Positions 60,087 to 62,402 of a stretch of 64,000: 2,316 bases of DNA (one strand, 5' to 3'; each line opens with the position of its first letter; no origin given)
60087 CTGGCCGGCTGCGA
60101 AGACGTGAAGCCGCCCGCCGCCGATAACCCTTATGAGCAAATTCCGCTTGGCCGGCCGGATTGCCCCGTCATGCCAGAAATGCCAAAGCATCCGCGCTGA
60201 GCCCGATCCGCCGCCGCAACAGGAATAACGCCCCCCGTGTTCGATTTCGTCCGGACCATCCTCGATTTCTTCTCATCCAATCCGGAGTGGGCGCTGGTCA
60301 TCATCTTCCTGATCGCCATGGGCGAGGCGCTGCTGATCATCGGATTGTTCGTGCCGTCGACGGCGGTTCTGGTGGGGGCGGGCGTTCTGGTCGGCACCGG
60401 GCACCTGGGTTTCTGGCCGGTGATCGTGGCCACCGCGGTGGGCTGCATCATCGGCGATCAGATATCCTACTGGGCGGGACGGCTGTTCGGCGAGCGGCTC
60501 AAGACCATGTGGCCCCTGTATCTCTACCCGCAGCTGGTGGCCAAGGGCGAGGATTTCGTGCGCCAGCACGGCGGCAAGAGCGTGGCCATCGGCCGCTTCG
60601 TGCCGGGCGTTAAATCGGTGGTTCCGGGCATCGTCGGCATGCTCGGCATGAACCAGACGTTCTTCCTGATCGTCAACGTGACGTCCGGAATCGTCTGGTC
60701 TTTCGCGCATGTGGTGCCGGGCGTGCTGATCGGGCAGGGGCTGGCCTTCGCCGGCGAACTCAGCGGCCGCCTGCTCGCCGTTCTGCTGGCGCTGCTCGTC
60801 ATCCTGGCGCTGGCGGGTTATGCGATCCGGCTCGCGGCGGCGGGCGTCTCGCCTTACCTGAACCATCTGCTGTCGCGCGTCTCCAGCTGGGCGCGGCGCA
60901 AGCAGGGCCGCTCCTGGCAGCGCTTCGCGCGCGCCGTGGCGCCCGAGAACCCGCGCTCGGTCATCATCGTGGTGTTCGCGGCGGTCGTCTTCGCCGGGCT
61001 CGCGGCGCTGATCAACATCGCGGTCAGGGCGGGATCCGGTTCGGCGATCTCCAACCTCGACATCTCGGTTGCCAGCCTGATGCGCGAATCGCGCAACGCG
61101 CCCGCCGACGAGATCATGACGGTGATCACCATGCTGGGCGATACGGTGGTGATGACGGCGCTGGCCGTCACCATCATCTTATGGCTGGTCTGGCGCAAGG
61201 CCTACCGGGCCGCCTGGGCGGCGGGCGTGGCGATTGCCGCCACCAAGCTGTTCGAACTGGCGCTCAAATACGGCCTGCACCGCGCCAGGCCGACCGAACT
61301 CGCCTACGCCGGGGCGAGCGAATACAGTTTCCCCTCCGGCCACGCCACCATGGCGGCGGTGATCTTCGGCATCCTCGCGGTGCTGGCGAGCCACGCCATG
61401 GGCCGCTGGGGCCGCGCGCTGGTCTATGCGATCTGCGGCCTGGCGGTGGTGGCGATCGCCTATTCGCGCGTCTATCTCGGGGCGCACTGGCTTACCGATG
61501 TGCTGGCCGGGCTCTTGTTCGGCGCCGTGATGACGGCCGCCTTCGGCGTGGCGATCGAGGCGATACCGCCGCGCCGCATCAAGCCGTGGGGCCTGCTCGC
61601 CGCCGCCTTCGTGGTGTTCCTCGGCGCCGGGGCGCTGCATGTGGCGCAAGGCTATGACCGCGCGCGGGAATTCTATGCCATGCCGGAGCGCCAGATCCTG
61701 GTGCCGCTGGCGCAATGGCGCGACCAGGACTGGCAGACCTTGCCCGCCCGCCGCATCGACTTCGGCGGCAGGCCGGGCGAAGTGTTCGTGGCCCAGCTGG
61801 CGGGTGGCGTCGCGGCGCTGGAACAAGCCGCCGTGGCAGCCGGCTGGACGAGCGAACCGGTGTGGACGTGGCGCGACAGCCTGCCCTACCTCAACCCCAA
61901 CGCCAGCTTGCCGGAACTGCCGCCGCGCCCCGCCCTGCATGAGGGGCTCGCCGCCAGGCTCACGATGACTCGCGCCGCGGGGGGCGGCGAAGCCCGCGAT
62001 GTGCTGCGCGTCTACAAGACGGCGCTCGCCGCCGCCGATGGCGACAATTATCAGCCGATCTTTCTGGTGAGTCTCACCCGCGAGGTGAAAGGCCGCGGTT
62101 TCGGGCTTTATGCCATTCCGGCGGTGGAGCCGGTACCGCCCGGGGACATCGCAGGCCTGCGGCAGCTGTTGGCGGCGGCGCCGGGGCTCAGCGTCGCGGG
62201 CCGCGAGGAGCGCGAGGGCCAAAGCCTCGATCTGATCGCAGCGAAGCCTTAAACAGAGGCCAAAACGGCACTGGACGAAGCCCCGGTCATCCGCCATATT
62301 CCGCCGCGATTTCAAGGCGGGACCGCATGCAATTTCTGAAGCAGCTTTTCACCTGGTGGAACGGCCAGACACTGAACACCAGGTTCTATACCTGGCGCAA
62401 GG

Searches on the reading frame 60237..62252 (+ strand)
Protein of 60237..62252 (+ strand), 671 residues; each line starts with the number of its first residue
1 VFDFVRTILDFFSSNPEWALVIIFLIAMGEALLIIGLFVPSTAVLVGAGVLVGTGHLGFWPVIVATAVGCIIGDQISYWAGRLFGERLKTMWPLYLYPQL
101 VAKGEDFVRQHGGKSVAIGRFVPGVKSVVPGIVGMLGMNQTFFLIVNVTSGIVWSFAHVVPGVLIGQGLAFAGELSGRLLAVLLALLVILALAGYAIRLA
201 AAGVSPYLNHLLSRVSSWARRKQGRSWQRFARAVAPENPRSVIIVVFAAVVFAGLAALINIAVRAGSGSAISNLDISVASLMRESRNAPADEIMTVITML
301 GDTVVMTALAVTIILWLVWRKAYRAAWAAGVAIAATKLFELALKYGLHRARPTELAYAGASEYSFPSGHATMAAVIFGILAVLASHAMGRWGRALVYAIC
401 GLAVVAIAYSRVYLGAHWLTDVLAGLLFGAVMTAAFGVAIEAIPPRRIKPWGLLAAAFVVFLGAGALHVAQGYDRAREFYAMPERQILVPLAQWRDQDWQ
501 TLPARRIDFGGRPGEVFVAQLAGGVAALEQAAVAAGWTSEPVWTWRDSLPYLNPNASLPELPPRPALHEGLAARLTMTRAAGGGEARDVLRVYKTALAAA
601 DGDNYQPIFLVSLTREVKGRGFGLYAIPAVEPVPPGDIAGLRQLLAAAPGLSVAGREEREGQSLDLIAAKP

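Call 24: search_protein_families(library=ncbifam, proteins=[window:60237-62252:+])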
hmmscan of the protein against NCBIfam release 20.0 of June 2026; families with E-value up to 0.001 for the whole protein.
window:60237-62252:+ (671 aa): 7 families
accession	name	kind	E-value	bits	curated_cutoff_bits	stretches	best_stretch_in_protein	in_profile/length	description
NF008102.0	PRK10847.1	equivalog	2.3e-19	70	236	1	15-189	25-200/219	DedA family protein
NF047884.1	UdeprDiPSep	equivalog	1.1e-13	51.5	250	1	257-433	9-180/188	undecaprenyl-diphosphatase SepP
NF052604.1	UndecprPTUtpABac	equivalog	4e-10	40.1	250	1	23-192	10-184/198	undecaprenyl phosphate transporter UptA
NF052605.1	UndecprPTUptAStph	equivalog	1.1e-08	35.3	300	1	17-167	11-164/197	undecaprenyl phosphate transporter UptA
NF007975.0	PRK10699.1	equivalog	1.2e-06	28.1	261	1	361-435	155-226/254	phosphatidylglycerophosphatase B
NF008813.0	PRK11837.1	equivalog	4.8e-06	26.6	229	1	274-432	5-164/202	undecaprenyl-diphosphate phosphatase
NF007159.0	PRK09597.1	equivalog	0.00032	20.5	177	1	348-437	106-185/191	lipid A 1-phosphatase LpxE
